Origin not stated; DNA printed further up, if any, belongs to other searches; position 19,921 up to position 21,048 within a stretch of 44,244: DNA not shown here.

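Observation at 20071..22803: Atypical 2-oxoacid dehydrogenase module: E1 beta fused to a half E2 core that keeps the catalytic His, next to a lipoyl-E2 that lacks the His and the PSBD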

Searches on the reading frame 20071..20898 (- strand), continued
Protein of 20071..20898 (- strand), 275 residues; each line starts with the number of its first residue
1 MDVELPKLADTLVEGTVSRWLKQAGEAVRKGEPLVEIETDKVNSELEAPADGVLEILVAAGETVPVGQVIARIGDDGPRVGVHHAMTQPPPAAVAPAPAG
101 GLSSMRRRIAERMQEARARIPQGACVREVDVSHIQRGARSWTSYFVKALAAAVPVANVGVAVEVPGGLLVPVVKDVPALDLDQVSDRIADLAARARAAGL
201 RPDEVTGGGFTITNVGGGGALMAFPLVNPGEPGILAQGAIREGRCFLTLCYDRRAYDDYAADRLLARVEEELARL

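Call 16: find_homologous_proteins(query=window:20071-20898:-, max_evalue=1e-10)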
Query window:20071-20898:- (275 aa): 2125 proteins with E <= 1e-10 among 8000 candidates; the best 120 are listed.
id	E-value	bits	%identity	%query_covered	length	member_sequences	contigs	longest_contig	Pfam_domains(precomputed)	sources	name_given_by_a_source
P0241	1.1e-171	587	100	100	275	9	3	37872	PF00198.29,PF00364.29,PF25919.1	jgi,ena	jgi:2-oxoglutarate dehydrogenase E2 component (dihydrolipoamide succinyltransferase)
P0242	9.3e-160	548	94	100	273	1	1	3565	PF00198.29,PF00364.29,PF25919.1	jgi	jgi:2-oxoglutarate dehydrogenase E2 component (dihydrolipoamide succinyltransferase)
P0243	2.0e-148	511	85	100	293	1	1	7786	PF00198.29,PF00364.29,PF25919.1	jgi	jgi:2-oxoglutarate dehydrogenase E2 component (dihydrolipoamide succinyltransferase)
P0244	9.5e-146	502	87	100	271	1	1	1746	PF00198.29,PF00364.29,PF25919.1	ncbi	-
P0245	1.4e-145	502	85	100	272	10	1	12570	PF00198.29,PF00364.29,PF25919.1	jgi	-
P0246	1.1e-144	499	87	100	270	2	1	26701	PF00198.29,PF00364.29,PF25919.1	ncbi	ncbi:MAG TPA: 2-oxo acid dehydrogenase subunit E2 [Candidatus Dormibacteraeota bacterium]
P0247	8.4e-144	496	87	100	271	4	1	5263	PF00198.29,PF00364.29,PF25919.1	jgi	-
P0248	7.7e-141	486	84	100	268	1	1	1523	PF00198.29,PF00364.29,PF25919.1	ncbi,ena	-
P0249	7.6e-140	483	84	100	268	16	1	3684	PF00198.29,PF00364.29,PF25919.1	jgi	jgi:2-oxoglutarate dehydrogenase E2 component (dihydrolipoamide succinyltransferase)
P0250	7.5e-138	476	82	100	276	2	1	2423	PF00198.29,PF00364.29,PF25919.1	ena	-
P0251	3.0e-137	474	83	100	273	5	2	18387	PF00198.29,PF00364.29,PF25919.1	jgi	jgi:2-oxoglutarate dehydrogenase E2 component (dihydrolipoamide succinyltransferase)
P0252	2.6e-120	419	76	100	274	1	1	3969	PF00198.29,PF00364.29,PF25919.1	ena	-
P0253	3.1e-117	409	73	100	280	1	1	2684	PF00198.29,PF00364.29,PF25919.1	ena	-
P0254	2.3e-113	396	72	99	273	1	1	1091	PF00198.29,PF00364.29,PF25919.1,PF25997.1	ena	-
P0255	2.3e-113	396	69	100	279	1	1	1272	PF00198.29,PF00364.29,PF25919.1,PF25917.1,PF25997.1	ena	-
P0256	4.1e-113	395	71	100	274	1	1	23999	PF25973.1,PF25984.1,PF00198.29,PF00364.29,PF25919.1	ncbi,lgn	ncbi:MAG TPA: 2-oxo acid dehydrogenase subunit E2 [Candidatus Dormibacteraeota bacterium]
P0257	1.9e-112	393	70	100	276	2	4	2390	PF25984.1,PF00198.29,PF00364.29,PF25919.1,PF25997.1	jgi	jgi:2-oxoglutarate dehydrogenase E2 component (dihydrolipoamide succinyltransferase)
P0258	3.4e-112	392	70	100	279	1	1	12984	PF00198.29,PF00364.29,PF25919.1,PF25997.1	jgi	jgi:pyruvate/2-oxoglutarate dehydrogenase complex dihydrolipoamide acyltransferase (E2) component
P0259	1.4e-111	390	71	100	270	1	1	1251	PF25984.1,PF00198.29,PF00364.29,PF25919.1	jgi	jgi:2-oxoglutarate dehydrogenase E2 component (dihydrolipoamide succinyltransferase)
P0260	3.8e-111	389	70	100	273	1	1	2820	PF00198.29,PF00364.29,PF25919.1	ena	-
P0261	2.6e-109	383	69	100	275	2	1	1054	PF00198.29,PF00364.29,PF25919.1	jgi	-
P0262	1.4e-108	380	69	100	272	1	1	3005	PF00198.29,PF00364.29,PF25919.1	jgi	jgi:2-oxoglutarate dehydrogenase E2 component (dihydrolipoamide succinyltransferase)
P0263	1.9e-108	380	67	100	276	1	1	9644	PF25984.1,PF00198.29,PF00364.29,PF25919.1,PF25917.1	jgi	jgi:pyruvate/2-oxoglutarate dehydrogenase complex dihydrolipoamide acyltransferase (E2) component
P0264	3.6e-108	379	67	100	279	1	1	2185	PF00198.29,PF00364.29,PF25919.1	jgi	jgi:2-oxoglutarate dehydrogenase E2 component (dihydrolipoamide succinyltransferase)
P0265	5.4e-108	379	69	99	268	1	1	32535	PF00198.29,PF00364.29,PF25919.1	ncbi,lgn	-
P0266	7.9e-108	378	69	97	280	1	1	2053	PF00198.29,PF00364.29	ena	-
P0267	1.1e-107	378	69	100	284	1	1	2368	PF25984.1,PF00198.29,PF00364.29,PF25919.1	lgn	-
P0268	1.3e-107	377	67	100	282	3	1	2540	PF00198.29,PF00364.29,PF25919.1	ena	-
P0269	1.3e-107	377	69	99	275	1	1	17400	PF00198.29,PF00364.29,PF25919.1,PF25997.1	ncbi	-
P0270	1.6e-107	377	70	100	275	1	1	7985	PF25984.1,PF02749.23,PF00198.29,PF00364.29,PF25919.1,PF25997.1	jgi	jgi:pyruvate/2-oxoglutarate dehydrogenase complex dihydrolipoamide acyltransferase (E2) component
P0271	3.3e-107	376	67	100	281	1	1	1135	PF00198.29,PF00364.29,PF25919.1,PF25997.1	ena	-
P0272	3.3e-107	376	69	100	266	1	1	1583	PF00198.29,PF00364.29,PF25919.1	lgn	-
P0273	4.9e-107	375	69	100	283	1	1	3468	PF00198.29,PF00364.29,PF25919.1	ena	-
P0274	2.2e-106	373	66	100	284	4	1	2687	PF25984.1,PF00198.29,PF00364.29,PF25919.1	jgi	-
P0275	2.3e-106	373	68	100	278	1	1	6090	PF00198.29,PF00364.29,PF25919.1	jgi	jgi:2-oxoglutarate dehydrogenase E2 component (dihydrolipoamide succinyltransferase)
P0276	1.6e-105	370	69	100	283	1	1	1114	PF00198.29,PF00364.29,PF25919.1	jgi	jgi:pyruvate/2-oxoglutarate dehydrogenase complex dihydrolipoamide acyltransferase (E2) component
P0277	1.7e-105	370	67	100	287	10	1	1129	PF00198.29,PF00364.29,PF25919.1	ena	-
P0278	1.7e-105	370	66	100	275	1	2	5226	PF00198.29,PF00364.29,PF25919.1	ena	-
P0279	2.1e-105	370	67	100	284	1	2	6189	PF25984.1,PF00198.29,PF00364.29,PF25919.1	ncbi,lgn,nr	ncbi:MAG: 2-oxo acid dehydrogenase subunit E2 [Candidatus Dormibacteraeota bacterium]|nr:2-oxo acid 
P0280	2.5e-105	370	65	99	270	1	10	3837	PF00198.29,PF00364.29,PF25919.1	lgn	-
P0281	4.6e-105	369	68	100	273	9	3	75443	PF00198.29,PF00364.29,PF25919.1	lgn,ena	-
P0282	5.3e-105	369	69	100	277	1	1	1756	PF25984.1,PF00198.29,PF00364.29,PF25919.1,PF25917.1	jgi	jgi:pyruvate/2-oxoglutarate dehydrogenase complex dihydrolipoamide acyltransferase (E2) component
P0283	6.5e-105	368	66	100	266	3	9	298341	PF00198.29,PF00364.29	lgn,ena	-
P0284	7.4e-105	368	66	100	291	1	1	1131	PF25984.1,PF00198.29,PF00364.29,PF25919.1,PF25997.1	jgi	jgi:2-oxoglutarate dehydrogenase E2 component (dihydrolipoamide succinyltransferase)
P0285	1.2e-104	368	66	100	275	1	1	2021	PF00198.29,PF00364.29,PF25919.1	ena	-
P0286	3.0e-104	366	95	67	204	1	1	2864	PF00198.29,PF00364.29,PF25919.1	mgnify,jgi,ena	mgnify:CR=1 FL=1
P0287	3.2e-104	366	68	100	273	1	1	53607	PF00198.29,PF00364.29,PF25919.1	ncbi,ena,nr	ncbi:MAG TPA: 2-oxo acid dehydrogenase subunit E2 [Candidatus Dormibacteraeota bacterium]|nr:2-oxo a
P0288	2.1e-103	364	68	100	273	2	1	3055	PF00198.29,PF00364.29,PF25919.1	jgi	-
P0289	4.4e-103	362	67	97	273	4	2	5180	PF25973.1,PF25984.1,PF00198.29,PF00364.29,PF25919.1,PF25997.1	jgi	jgi:2-oxoglutarate dehydrogenase E2 component (dihydrolipoamide succinyltransferase)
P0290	1.2e-102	361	68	100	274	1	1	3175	PF00198.29,PF00364.29,PF25919.1,PF25917.1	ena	-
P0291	3.0e-101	356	68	100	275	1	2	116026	PF00198.29,PF00364.29,PF25919.1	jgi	jgi:2-oxoglutarate dehydrogenase E2 component (dihydrolipoamide succinyltransferase)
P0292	7.3e-101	355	65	100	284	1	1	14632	PF25984.1,PF00198.29,PF00364.29,PF25919.1,PF25917.1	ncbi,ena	-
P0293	8.6e-101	355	66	100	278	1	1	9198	PF00198.29,PF00364.29,PF25919.1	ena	-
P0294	1.4e-100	354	66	100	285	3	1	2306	PF00198.29,PF00364.29,PF25919.1,PF25917.1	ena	-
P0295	1.4e-100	354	66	97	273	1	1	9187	PF25973.1,PF25984.1,PF00198.29,PF00364.29,PF25919.1,PF25997.1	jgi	jgi:pyruvate/2-oxoglutarate dehydrogenase complex dihydrolipoamide acyltransferase (E2) component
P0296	1.8e-100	354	64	100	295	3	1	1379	PF00198.29,PF00364.29,PF25919.1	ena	-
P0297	2.1e-100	354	64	100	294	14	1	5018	PF00198.29,PF00364.29,PF25919.1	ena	-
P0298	2.1e-100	354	65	100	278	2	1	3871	PF25984.1,PF00198.29,PF00364.29,PF25919.1,PF25997.1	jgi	-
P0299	5.5e-99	349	63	99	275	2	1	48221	PF00198.29,PF00364.29,PF25919.1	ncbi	ncbi:MAG: hypothetical protein NVS2B17_07340 [Candidatus Velthaea sp.]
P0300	5.6e-99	349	66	100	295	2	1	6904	PF25984.1,PF00198.29,PF00364.29,PF25919.1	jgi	jgi:2-oxoglutarate dehydrogenase E2 component (dihydrolipoamide succinyltransferase)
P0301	6.2e-99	349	64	100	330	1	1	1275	PF00198.29,PF00364.29,PF25919.1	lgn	-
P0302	8.3e-99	348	64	100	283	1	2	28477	PF25984.1,PF00198.29,PF00364.29,PF25919.1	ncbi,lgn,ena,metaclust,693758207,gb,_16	metaclust:\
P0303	1.7e-98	347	64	99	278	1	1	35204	PF00198.29,PF00364.29,PF25919.1,PF25917.1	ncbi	ncbi:MAG: 2-oxo acid dehydrogenase subunit E2 [Candidatus Velthaea sp.]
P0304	2.2e-98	347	65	99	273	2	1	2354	PF00198.29,PF00364.29,PF25919.1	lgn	-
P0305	7.0e-98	345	62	100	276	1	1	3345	PF00198.29,PF00364.29,PF25917.1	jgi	-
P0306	5.6e-97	342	65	98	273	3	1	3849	PF00198.29,PF00364.29,PF25919.1,PF25917.1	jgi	jgi:2-oxoglutarate dehydrogenase E2 component (dihydrolipoamide succinyltransferase)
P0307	8.2e-97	342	59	99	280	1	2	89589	PF00198.29,PF00364.29,PF25919.1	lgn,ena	-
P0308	3.9e-96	340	63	100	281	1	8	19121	PF00198.29,PF00364.29,PF25919.1,PF25917.1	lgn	-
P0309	5.8e-96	339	61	100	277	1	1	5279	PF00198.29,PF00364.29,PF25917.1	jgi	jgi:pyruvate/2-oxoglutarate dehydrogenase complex dihydrolipoamide acyltransferase (E2) component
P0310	7.3e-95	336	64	98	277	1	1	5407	PF25984.1,PF00198.29,PF00364.29,PF25919.1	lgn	-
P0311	1.7e-94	334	63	100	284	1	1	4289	PF25984.1,PF00198.29,PF00364.29,PF25919.1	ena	-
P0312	2.4e-94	334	63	100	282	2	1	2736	PF00198.29,PF00364.29,PF25919.1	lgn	-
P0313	2.7e-94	334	65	98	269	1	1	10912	PF00198.29,PF00364.29,PF25919.1,PF25997.1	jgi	jgi:pyruvate/2-oxoglutarate dehydrogenase complex dihydrolipoamide acyltransferase (E2) component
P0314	3.2e-94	333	64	98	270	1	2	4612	PF00198.29,PF00364.29,PF25919.1,PF25997.1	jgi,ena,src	-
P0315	4.8e-94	333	61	100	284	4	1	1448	PF25973.1,PF00198.29,PF00364.29,PF25919.1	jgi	-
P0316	1.1e-93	332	61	99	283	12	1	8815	PF25973.1,PF25984.1,PF00198.29,PF00364.29,PF25919.1,PF25997.1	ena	-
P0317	8.6e-93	329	65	100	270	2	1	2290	PF00198.29,PF00364.29,PF25919.1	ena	-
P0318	1.1e-92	328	61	100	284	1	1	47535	PF00198.29,PF00364.29,PF25919.1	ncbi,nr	ncbi:MAG: hypothetical protein E6I85_02785 [Chloroflexi bacterium]|nr:MAG: hypothetical protein E6I8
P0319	3.5e-92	327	57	100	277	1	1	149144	PF00198.29,PF00364.29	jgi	jgi:2-oxoglutarate dehydrogenase E2 component (dihydrolipoamide succinyltransferase)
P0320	5.4e-92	326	60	100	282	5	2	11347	PF00198.29,PF00364.29,PF25919.1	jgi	jgi:pyruvate/2-oxoglutarate dehydrogenase complex dihydrolipoamide acyltransferase (E2) component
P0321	1.2e-91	325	65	100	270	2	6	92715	PF00198.29,PF00364.29,PF25919.1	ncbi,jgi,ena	jgi:2-oxoglutarate dehydrogenase E2 component (dihydrolipoamide succinyltransferase)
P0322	1.7e-91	324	63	98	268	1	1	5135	PF00198.29,PF00364.29,PF25919.1,PF25917.1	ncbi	-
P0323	2.0e-90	321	60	97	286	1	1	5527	PF00198.29,PF00364.29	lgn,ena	-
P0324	2.5e-90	321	60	100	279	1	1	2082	PF00198.29,PF00364.29,PF25919.1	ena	-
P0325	3.2e-90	320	59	100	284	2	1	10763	PF25984.1,PF00198.29,PF00364.29,PF25919.1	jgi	-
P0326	4.6e-90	320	59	100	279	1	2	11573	PF00198.29,PF00364.29,PF25919.1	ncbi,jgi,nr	ncbi:MAG: hypothetical protein QOF71_1683 [Candidatus Eremiobacteraeota bacterium]|jgi:pyruvate/2-ox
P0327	9.2e-90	319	59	100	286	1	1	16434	PF00198.29,PF00364.29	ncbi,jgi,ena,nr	ncbi:MAG TPA: 2-oxo acid dehydrogenase subunit E2 [Candidatus Limnocylindrales bacterium]|nr:2-oxo a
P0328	1.0e-89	319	57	99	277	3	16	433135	PF00198.29,PF00364.29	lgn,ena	-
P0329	1.2e-89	318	61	98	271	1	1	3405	PF00198.29,PF00364.29,PF25919.1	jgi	jgi:pyruvate/2-oxoglutarate dehydrogenase complex dihydrolipoamide acyltransferase (E2) component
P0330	1.5e-89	318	61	98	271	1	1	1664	PF00198.29,PF00364.29,PF25919.1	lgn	-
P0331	1.5e-89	318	60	98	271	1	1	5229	PF00198.29,PF00364.29,PF25919.1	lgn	-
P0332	2.0e-89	318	59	100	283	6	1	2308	PF25984.1,PF00198.29,PF00364.29,PF25919.1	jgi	jgi:2-oxoglutarate dehydrogenase E2 component (dihydrolipoamide succinyltransferase)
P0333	2.0e-89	318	59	100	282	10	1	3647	PF00198.29,PF00364.29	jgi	-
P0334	3.4e-89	317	59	100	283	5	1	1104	PF00198.29,PF00364.29,PF25919.1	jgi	jgi:pyruvate/2-oxoglutarate dehydrogenase complex dihydrolipoamide acyltransferase (E2) component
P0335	5.3e-89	316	62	98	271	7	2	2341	PF00198.29,PF00364.29,PF25919.1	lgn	-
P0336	5.8e-89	316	61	98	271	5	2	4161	PF00198.29,PF00364.29,PF25919.1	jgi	jgi:2-oxoglutarate dehydrogenase E2 component (dihydrolipoamide succinyltransferase)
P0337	7.2e-89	316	58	100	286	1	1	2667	PF25984.1,PF00198.29,PF00364.29,PF25919.1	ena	-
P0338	7.5e-89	316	59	97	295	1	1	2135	PF00198.29,PF00364.29,PF25919.1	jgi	-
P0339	1.1e-88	315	62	98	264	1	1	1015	PF00198.29,PF00364.29,PF25919.1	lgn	-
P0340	1.2e-88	315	59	99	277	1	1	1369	PF00198.29,PF00364.29,PF25997.1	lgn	-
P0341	1.2e-88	315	61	99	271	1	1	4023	PF25984.1,PF00198.29,PF00364.29,PF25919.1,PF25917.1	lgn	-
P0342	1.8e-88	315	59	99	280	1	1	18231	PF00198.29,PF00364.29,PF25919.1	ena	-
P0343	2.2e-88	314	61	98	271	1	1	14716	PF00198.29,PF00364.29,PF25919.1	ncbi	ncbi:MAG: hypothetical protein PVS2B1_10400 [Candidatus Dormibacteraceae bacterium]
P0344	2.8e-88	314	59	100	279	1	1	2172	PF00198.29,PF00364.29,PF25919.1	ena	-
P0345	3.2e-88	314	58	99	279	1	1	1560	PF00198.29,PF00364.29,PF25919.1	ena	-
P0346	4.2e-88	313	61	100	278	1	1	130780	PF00198.29,PF00364.29,PF25919.1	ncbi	-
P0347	7.9e-88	312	58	100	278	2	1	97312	PF00198.29,PF00364.29,PF25919.1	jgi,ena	jgi:pyruvate/2-oxoglutarate dehydrogenase complex dihydrolipoamide acyltransferase (E2) component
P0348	7.9e-88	312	58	99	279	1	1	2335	PF00198.29,PF00364.29,PF25919.1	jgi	-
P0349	9.7e-88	312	62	98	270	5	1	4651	PF00198.29,PF00364.29,PF25919.1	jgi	jgi:pyruvate/2-oxoglutarate dehydrogenase complex dihydrolipoamide acyltransferase (E2) component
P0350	1.3e-87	312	58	100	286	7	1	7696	PF00198.29,PF00364.29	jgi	-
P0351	1.3e-87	312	59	100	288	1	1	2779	PF00198.29,PF00364.29,PF25919.1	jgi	jgi:pyruvate/2-oxoglutarate dehydrogenase complex dihydrolipoamide acyltransferase (E2) component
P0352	1.8e-87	311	63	95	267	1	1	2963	PF00198.29,PF00364.29,PF25919.1,PF25997.1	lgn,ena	-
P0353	2.4e-87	311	61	98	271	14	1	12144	PF00198.29,PF00364.29,PF25919.1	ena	-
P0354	3.9e-87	310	64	95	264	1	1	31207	PF25984.1,PF00198.29,PF00364.29,PF25919.1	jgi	jgi:pyruvate/2-oxoglutarate dehydrogenase complex dihydrolipoamide acyltransferase (E2) component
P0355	1.7e-86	308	58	100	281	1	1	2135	PF00198.29,PF00364.29,PF25919.1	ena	-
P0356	1.7e-86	308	57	100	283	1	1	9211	PF00198.29,PF00364.29,PF25919.1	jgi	jgi:2-oxoglutarate dehydrogenase E2 component (dihydrolipoamide succinyltransferase)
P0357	1.8e-86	308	59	99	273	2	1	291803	PF00198.29,PF00364.29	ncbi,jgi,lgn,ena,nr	ncbi:MAG: 2-oxo acid dehydrogenase subunit E2 [Candidatus Eremiobacteraeota bacterium]|nr:2-oxo acid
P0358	2.7e-86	307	60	99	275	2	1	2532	PF00198.29,PF00364.29,PF25919.1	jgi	jgi:pyruvate/2-oxoglutarate dehydrogenase complex dihydrolipoamide acyltransferase (E2) component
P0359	5.0e-86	307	58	100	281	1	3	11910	PF00198.29,PF00364.29,PF25919.1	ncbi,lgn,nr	ncbi:MAG TPA: 2-oxo acid dehydrogenase subunit E2 [Candidatus Elarobacter sp.]|nr:2-oxo acid dehydro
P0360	8.9e-86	306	59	100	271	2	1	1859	PF25984.1,PF00198.29,PF00364.29,PF25919.1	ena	-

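Call 31: predict_structure(alignment_id=A3)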
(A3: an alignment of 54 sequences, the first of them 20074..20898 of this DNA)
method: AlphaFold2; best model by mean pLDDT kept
length: 275 residues; sequences in the alignment: 54
mean_pLDDT: 80.2   pTM: 0.60
mean pLDDT of the five models: 80.2, 79.9, 79.7, 79.3, 76.1
residues with pLDDT >= 90: 125; 70-90: 86; 50-70: 28; < 50: 36
segments of 3 or more residues with pLDDT < 50: 77-102, 104-106, 217-223
pLDDT, mean of each block of 10 residues (from residue 1): 80 79 90 84 82 90 85 65 31 35 49 64 91 91 96 94 80 96 96 90 89 62 66 89 91 95 97 95
secondary structure, 60 per line:
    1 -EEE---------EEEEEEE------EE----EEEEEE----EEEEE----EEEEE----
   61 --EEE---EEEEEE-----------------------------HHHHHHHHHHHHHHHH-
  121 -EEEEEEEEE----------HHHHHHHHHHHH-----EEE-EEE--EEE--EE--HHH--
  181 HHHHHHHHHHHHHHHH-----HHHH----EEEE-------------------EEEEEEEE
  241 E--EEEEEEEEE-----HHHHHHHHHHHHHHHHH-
elements in order: E2-4 E14-20 E33-38 E43-47 E52-56 E63-65 E69-74 H104-119 E122-130 H141-152 E158-160 E162-164 E167-169 H181-196 H202-205 E210-213 E233-241 E244-252 H258-274

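Call 35: fold_search(model_id=the predicted structure, library=pdb)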
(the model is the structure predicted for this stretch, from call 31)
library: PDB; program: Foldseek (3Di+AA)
matches with E <= 10: 897; with E <= 0.001: 238
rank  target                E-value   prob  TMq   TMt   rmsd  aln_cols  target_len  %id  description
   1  9a4v_B                3.5e-26  1.00  0.55  0.37  23.4       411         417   25  Integrative model of PT1-ODO2 by crosslinking MS and deep learning (released 2024-09-18)
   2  9a5h_B                8.3e-25  1.00  0.54  0.34  37.5       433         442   21  Integrative model of DLDH1-ODP2 by crosslinking MS and deep learning (released 2024-09-18)
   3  7b9k_A                1.3e-19  1.00  0.56  0.48  20.5       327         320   23  Cryo-EM structure of the dihydrolipoyl transacetylase cubic core of the E. coli pyruvate dehydrogenase complex includi (released 2021-08-11)
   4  9y6t_A                1.2e-16  1.00  0.57  0.65   4.6       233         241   27  Structure of Mycobacterium tuberculosis pyruvate dehydrogenase complex E2p core subunit DlaT in a hexamer state (released 2026-02-25)
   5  1c4t_A                2.6e-16  1.00  0.55  0.66   4.9       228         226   27  CATALYTIC DOMAIN FROM TRIMERIC DIHYDROLIPOAMIDE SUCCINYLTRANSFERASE (released 2000-02-18)
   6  1scz                  3.5e-16  1.00  0.54  0.63   5.1       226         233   27  Improved structural model for the catalytic domain of E.coli dihydrolipoamide succinyltransferase (released 2004-03-02)
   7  1c4t_C                5.0e-16  1.00  0.55  0.66   4.8       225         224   27  CATALYTIC DOMAIN FROM TRIMERIC DIHYDROLIPOAMIDE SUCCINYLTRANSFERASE (released 2000-02-18)
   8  1c4t_B                1.3e-15  1.00  0.53  0.67   4.1       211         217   28  CATALYTIC DOMAIN FROM TRIMERIC DIHYDROLIPOAMIDE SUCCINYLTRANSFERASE (released 2000-02-18)
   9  6zzl_B                1.9e-15  1.00  0.58  0.63   3.9       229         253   28  Crystal structure of the catalytic domain plus N-terminal linker of the acetyltransferase AceF (E2p) from Corynebacter (released 2021-08-18)
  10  6zzm_B                2.0e-15  1.00  0.56  0.64   4.5       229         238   26  Crystal structure of the catalytic domain of Corynebacterium mustelae predicted acetyltransferase AceF (E2p). (released 2021-08-18)
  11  6zzi_B                2.2e-15  1.00  0.57  0.65   4.5       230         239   27  Crystal structure of the catalyic domain of Corynebacterium glutamicum acetyltransferase AceF (E2p). (released 2021-08-18)
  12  6zzm_A                2.3e-15  1.00  0.55  0.63   4.3       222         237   26  Crystal structure of the catalytic domain of Corynebacterium mustelae predicted acetyltransferase AceF (E2p). (released 2021-08-18)
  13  6zzl_A                2.8e-15  1.00  0.58  0.62   3.9       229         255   28  Crystal structure of the catalytic domain plus N-terminal linker of the acetyltransferase AceF (E2p) from Corynebacter (released 2021-08-18)
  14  8x02_A                3.1e-15  1.00  0.56  0.65   4.7       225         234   27  E2 core of 2-oxoglutarate dehydrogenase complex (released 2024-10-30)
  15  1b5s_A                3.3e-15  1.00  0.56  0.63   7.3       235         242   26  DIHYDROLIPOYL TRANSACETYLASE (E.C.2.3.1.12) CATALYTIC DOMAIN (RESIDUES 184-425) FROM BACILLUS STEAROTHERMOPHILUS (released 1999-02-16)
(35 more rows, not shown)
